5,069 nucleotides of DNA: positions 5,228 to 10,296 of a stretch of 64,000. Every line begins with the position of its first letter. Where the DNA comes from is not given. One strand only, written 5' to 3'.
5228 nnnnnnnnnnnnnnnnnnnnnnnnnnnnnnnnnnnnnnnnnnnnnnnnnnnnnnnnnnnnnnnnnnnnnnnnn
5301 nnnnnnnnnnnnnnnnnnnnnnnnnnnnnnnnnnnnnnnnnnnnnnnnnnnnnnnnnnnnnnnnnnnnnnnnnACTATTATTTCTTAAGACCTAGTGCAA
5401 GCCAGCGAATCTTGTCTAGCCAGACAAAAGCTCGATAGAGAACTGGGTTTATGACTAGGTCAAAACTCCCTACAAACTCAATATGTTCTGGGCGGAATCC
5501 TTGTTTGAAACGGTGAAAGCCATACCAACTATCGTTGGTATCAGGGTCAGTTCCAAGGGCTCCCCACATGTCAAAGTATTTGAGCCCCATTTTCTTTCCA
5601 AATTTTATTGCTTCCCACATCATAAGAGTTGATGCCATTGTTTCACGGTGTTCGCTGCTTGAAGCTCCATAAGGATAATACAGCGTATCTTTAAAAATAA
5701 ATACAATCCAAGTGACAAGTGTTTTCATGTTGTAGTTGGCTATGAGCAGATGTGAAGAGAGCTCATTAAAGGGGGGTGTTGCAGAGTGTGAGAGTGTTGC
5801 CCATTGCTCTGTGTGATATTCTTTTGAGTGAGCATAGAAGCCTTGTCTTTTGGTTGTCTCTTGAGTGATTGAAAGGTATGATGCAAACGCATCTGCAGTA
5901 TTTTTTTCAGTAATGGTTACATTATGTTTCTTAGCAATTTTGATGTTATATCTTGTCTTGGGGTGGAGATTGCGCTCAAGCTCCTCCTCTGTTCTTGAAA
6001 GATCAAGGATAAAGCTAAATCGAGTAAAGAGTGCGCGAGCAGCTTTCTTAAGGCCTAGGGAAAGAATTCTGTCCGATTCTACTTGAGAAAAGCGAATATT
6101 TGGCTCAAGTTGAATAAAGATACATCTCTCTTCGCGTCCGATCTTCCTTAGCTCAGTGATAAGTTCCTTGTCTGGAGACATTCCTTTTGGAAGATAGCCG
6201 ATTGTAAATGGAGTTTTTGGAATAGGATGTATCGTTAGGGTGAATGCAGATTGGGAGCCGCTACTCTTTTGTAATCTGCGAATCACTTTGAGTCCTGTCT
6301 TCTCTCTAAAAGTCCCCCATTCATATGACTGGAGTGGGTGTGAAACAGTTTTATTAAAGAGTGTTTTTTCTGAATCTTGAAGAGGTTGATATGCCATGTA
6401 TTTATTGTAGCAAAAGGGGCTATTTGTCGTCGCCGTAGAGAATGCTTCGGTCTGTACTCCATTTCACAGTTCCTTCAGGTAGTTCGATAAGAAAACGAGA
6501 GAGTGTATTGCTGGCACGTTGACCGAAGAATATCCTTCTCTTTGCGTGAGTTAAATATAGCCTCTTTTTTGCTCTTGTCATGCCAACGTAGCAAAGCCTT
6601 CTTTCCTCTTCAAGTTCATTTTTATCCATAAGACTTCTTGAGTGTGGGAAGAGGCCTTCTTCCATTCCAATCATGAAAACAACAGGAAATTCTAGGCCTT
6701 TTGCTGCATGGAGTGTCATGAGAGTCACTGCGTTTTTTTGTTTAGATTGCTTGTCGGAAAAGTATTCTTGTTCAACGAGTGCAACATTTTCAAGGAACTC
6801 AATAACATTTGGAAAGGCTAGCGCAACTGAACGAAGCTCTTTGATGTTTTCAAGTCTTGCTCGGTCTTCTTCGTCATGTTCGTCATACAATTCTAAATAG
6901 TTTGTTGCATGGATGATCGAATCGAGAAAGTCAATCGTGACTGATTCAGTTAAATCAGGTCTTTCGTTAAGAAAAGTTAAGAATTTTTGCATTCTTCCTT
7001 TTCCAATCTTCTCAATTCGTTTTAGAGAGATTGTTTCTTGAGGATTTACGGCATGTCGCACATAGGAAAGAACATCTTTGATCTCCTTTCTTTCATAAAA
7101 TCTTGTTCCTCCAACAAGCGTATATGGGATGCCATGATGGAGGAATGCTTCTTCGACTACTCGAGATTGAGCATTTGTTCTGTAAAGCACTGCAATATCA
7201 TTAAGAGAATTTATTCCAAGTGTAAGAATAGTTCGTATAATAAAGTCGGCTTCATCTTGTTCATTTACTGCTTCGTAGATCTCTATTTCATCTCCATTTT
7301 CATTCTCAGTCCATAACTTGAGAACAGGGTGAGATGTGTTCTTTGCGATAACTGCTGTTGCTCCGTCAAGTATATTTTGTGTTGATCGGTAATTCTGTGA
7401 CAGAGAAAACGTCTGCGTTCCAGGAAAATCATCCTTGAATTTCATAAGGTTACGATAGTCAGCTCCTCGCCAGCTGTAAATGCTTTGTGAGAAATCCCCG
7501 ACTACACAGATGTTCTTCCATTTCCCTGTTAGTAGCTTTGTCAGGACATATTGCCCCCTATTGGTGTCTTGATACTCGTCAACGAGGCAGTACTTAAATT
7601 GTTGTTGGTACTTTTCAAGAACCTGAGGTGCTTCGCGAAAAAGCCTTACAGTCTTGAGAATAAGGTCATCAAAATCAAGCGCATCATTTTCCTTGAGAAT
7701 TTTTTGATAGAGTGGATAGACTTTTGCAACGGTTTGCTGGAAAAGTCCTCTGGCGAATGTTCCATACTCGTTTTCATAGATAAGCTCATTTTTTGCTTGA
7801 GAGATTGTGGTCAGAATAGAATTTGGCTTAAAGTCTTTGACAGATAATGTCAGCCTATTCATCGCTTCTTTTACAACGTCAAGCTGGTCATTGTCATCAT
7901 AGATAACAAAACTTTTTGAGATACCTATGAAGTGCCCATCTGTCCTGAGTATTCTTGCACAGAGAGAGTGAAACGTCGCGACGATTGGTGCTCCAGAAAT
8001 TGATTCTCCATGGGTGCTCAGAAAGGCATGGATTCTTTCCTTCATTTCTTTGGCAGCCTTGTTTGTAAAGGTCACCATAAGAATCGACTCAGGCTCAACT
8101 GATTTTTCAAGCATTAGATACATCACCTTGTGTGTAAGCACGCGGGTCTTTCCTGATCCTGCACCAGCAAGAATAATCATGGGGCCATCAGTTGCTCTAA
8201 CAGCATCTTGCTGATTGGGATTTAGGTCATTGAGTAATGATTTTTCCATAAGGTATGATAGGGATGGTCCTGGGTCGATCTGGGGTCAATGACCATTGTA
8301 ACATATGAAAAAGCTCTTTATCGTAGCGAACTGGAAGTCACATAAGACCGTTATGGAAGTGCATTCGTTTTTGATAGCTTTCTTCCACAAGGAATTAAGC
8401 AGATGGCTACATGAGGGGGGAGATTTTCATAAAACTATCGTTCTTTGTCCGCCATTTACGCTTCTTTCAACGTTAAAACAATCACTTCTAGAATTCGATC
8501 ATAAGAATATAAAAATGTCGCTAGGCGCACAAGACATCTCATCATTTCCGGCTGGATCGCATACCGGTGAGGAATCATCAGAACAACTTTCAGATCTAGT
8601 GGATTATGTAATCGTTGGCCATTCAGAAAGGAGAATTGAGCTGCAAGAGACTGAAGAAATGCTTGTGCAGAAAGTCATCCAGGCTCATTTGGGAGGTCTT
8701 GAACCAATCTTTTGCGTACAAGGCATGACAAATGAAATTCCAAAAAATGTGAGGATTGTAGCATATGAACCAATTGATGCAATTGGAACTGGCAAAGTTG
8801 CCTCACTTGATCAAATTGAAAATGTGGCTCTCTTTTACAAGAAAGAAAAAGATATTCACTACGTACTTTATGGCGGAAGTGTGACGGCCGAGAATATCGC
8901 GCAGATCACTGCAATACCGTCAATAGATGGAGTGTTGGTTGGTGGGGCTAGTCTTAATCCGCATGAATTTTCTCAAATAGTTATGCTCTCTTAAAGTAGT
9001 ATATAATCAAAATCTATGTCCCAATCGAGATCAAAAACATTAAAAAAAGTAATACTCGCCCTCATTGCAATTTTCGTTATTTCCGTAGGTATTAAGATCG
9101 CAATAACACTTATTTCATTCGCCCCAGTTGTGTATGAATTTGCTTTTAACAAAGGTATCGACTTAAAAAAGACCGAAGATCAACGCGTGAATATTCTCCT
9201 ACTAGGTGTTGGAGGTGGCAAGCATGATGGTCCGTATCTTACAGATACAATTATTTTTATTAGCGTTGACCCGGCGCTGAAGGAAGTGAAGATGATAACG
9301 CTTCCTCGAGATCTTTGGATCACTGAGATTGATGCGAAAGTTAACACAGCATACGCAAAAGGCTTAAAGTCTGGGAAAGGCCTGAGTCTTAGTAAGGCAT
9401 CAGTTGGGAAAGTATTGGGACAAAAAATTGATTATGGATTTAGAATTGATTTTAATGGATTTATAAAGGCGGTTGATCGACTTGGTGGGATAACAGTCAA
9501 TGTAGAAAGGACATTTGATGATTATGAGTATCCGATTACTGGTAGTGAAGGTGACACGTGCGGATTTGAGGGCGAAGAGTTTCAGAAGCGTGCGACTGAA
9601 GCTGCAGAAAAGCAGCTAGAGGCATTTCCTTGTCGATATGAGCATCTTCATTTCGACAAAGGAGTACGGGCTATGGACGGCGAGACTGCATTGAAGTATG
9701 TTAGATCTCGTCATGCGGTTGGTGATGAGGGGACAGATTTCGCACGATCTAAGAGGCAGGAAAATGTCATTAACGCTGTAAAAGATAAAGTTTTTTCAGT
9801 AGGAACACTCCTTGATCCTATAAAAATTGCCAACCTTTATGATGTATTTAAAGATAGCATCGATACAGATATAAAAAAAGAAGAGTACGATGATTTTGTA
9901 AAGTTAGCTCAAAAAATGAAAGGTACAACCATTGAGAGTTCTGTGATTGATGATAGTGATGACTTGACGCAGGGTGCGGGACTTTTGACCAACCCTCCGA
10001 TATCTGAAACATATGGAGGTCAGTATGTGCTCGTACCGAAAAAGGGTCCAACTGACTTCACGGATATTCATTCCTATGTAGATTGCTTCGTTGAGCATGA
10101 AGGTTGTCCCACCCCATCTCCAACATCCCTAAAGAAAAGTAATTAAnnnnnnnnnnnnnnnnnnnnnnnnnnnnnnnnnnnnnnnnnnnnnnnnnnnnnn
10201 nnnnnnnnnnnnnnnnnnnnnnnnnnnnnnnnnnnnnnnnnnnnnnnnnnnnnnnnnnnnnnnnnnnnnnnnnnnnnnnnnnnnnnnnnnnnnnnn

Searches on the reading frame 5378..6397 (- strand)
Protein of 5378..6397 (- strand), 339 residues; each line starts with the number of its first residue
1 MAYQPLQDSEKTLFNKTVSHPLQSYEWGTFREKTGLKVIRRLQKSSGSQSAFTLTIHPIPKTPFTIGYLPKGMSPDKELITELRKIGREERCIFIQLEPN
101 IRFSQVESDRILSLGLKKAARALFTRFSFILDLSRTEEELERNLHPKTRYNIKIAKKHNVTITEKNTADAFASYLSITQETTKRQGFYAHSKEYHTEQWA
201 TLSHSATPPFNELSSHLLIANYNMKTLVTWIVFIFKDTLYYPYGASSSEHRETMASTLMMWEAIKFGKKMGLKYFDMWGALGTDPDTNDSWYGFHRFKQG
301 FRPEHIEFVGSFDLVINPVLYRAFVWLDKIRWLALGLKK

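Call 7: search_protein_families(library=pfam, proteins=[window:5378-6397:-], max_evalue=0.001)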
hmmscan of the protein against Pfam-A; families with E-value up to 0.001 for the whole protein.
window:5378-6397:- (339 aa): 2 families
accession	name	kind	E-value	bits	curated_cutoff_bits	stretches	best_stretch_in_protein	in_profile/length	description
PF02388.22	FemAB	-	2.4e-31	109.4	24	2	227-328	308-405/406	FemAB family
PF13480.13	Acetyltransf_6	-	2.3e-06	28.2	22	1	152-279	7-136/143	Acetyltransferase (GNAT) domain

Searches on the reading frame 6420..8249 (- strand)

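Call 7: search_protein_families(library=pfam, proteins=[window:6420-8249:-], max_evalue=0.001)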
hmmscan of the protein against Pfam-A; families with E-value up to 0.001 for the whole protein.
window:6420-8249:- (609 aa): 6 families
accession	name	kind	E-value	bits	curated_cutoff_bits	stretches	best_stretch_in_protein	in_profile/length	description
PF00580.27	UvrD-helicase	-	4.9e-88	295.8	23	1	9-276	1-271/271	UvrD/REP helicase N-terminal domain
PF13361.12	UvrD_C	-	6.7e-68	230.1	25.6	2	282-414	2-137/350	UvrD-like helicase C-terminal domain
PF13245.12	AAA_19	-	2.1e-22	80.2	25.1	1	13-259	1-132/134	AAA domain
PF13538.12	UvrD_C_2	-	1.1e-10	41.7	27.4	1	508-567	2-52/52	UvrD-like helicase C-terminal domain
PF01443.25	Viral_helicase1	-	7.4e-09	36.2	21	0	489-566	161-226/228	Viral superfamily 1 RNA helicase core domain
PF13604.12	AAA_30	-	1.3e-05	25.5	27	1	9-74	2-67/191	AAA domain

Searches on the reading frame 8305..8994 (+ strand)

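Call 7: search_protein_families(library=pfam, proteins=[window:8305-8994:+], max_evalue=0.001)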
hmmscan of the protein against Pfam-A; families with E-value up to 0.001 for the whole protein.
window:8305-8994:+ (229 aa): 1 family
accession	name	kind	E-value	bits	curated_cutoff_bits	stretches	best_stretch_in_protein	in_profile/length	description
PF00121.24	TIM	-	1e-51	176.3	20.1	1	5-226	2-242/245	Triosephosphate isomerase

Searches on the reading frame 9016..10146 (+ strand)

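Call 7: search_protein_families(library=pfam, proteins=[window:9016-10146:+], max_evalue=0.001)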
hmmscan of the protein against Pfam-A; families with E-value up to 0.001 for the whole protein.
window:9016-10146:+ (376 aa): 1 family
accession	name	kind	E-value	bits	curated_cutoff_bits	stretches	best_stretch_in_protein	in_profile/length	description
PF03816.19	LytR_cpsA_psr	-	3.6e-31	108.8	24.6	1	76-259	2-148/150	LytR_cpsA_psr family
